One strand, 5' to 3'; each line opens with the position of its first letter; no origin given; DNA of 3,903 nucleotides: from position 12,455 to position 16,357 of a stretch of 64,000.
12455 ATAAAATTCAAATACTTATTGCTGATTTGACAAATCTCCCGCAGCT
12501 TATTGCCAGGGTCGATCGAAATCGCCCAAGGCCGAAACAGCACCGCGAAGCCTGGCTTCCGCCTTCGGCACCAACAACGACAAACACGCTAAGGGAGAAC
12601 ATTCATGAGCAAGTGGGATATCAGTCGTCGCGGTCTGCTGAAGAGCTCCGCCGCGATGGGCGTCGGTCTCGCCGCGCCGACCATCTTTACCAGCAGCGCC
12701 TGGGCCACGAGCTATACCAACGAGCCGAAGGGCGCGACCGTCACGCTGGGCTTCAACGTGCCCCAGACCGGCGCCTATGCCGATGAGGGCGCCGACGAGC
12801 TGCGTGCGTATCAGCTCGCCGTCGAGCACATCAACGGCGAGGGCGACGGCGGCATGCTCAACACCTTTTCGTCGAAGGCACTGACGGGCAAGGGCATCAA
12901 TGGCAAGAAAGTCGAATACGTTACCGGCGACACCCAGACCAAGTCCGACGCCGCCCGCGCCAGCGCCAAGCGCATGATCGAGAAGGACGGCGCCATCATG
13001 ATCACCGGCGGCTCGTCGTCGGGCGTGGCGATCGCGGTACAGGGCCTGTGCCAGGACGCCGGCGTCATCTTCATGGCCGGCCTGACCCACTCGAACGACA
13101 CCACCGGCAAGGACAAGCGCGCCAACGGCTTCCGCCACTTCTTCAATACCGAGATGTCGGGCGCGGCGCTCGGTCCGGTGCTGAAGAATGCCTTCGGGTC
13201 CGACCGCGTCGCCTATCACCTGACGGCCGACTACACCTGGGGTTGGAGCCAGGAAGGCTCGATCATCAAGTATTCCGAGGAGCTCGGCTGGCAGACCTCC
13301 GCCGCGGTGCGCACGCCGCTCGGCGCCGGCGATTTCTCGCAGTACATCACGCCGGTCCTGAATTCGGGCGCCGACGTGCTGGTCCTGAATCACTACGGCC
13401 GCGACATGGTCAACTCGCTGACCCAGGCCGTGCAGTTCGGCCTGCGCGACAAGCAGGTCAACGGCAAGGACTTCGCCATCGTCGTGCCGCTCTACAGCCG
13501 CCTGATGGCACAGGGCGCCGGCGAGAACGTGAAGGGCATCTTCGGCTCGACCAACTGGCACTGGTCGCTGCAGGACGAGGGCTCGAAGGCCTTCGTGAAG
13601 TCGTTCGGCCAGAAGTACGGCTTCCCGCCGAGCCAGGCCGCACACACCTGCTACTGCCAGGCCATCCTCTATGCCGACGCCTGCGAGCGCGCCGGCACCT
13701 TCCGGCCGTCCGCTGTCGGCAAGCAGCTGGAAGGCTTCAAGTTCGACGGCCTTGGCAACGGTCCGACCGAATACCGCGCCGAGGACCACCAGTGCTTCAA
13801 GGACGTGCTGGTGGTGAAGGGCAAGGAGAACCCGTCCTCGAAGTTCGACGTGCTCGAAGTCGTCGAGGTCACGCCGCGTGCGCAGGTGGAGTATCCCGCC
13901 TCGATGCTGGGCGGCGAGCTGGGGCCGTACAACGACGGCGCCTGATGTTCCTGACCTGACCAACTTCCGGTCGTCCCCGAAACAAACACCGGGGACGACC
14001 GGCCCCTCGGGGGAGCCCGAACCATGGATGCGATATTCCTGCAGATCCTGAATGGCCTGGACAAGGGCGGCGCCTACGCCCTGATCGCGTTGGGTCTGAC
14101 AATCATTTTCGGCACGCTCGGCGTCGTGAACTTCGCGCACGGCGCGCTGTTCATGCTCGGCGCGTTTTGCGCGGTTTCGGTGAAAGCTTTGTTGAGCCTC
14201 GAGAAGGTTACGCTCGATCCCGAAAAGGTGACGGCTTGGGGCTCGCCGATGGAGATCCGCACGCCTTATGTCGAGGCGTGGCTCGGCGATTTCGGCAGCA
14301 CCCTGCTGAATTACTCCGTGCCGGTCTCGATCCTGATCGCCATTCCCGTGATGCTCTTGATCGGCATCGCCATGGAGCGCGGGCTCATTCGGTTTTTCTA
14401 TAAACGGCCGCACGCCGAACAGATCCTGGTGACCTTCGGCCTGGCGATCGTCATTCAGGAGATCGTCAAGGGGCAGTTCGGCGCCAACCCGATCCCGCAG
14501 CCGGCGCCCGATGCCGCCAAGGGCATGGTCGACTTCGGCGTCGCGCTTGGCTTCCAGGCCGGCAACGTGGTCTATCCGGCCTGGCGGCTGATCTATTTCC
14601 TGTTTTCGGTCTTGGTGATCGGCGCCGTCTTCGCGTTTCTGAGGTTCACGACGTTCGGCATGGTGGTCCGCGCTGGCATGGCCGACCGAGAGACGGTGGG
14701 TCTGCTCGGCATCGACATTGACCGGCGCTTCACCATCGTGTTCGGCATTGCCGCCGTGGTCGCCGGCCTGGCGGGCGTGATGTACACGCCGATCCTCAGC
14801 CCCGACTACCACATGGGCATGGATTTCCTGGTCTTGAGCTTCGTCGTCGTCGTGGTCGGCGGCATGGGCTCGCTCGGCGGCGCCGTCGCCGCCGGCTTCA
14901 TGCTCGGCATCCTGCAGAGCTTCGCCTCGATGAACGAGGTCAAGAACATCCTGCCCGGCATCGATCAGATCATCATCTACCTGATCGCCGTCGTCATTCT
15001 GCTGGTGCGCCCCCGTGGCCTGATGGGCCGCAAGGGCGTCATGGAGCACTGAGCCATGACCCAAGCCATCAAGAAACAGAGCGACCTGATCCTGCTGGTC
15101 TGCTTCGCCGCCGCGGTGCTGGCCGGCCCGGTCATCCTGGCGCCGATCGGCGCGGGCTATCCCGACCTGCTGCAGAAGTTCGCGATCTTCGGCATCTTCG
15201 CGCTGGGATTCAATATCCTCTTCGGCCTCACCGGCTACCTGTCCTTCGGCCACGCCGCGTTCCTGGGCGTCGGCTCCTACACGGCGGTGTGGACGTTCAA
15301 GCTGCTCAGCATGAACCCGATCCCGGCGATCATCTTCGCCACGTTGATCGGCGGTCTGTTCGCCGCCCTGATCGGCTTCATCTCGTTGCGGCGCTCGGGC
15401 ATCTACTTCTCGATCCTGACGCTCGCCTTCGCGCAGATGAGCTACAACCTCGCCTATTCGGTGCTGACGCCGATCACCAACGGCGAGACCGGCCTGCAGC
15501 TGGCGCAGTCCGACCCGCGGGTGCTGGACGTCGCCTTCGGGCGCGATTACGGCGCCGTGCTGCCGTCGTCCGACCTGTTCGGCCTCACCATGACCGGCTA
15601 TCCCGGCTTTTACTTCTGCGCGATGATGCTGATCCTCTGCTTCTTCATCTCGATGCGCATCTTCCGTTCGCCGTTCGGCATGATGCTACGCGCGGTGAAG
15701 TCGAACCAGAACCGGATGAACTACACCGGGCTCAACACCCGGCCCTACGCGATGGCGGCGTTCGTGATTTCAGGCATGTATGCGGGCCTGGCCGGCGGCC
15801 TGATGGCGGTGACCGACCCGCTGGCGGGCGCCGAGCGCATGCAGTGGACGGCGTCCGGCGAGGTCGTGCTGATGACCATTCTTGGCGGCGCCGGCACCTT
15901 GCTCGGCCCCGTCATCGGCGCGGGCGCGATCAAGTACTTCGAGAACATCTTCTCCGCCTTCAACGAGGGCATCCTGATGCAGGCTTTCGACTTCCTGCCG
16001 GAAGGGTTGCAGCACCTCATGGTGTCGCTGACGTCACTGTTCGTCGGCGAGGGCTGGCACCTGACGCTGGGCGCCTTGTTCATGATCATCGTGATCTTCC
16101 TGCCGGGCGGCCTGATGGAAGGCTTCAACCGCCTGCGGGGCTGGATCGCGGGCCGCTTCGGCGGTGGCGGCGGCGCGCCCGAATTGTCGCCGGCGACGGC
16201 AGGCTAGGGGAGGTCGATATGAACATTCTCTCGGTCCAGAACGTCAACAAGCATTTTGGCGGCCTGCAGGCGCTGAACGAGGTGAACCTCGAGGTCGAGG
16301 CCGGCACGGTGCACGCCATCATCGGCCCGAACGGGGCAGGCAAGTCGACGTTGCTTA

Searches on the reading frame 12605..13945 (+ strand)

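Call 10: search_protein_families(library=pfam, proteins=[window:12605-13945:+], max_evalue=0.001)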
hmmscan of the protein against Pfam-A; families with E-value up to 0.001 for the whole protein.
window:12605-13945:+ (446 aa): 3 families
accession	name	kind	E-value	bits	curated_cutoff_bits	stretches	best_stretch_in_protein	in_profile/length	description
PF13458.12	Peripla_BP_6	-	6.5e-69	233.6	31.7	1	45-407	1-339/343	Periplasmic binding protein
PF13433.12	Peripla_BP_5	-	3.5e-18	66.3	27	2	201-418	134-346/363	Periplasmic binding protein domain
PF01094.35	ANF_receptor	-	3.4e-07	30.1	25.4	1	99-284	21-206/353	Receptor family ligand binding region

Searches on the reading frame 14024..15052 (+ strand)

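Call 10: search_protein_families(library=pfam, proteins=[window:14024-15052:+], max_evalue=0.001)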
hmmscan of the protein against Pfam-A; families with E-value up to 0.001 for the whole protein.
window:14024-15052:+ (342 aa): 1 family
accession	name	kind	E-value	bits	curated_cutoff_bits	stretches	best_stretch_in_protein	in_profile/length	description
PF02653.21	BPD_transp_2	-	4.1e-34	118.4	26.8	1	8-313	2-263/269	Branched-chain amino acid transport system / permease component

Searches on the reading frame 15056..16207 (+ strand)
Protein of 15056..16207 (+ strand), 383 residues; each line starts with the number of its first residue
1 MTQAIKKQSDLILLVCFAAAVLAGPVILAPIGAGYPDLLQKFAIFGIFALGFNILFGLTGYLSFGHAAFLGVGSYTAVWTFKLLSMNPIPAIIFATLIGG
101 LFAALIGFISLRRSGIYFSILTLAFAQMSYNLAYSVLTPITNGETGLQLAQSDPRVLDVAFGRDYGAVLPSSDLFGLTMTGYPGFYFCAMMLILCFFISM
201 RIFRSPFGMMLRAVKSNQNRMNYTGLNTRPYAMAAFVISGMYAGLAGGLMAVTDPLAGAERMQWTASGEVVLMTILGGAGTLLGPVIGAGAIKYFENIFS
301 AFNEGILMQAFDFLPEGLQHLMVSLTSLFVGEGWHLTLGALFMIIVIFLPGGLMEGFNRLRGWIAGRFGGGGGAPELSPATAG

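Call 10: search_protein_families(library=pfam, proteins=[window:15056-16207:+], max_evalue=0.001)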
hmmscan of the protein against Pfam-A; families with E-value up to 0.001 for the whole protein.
window:15056-16207:+ (383 aa): 1 family
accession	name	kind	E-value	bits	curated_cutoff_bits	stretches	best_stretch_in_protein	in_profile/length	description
PF02653.21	BPD_transp_2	-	5.7e-39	134.3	26.8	1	38-302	5-249/269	Branched-chain amino acid transport system / permease component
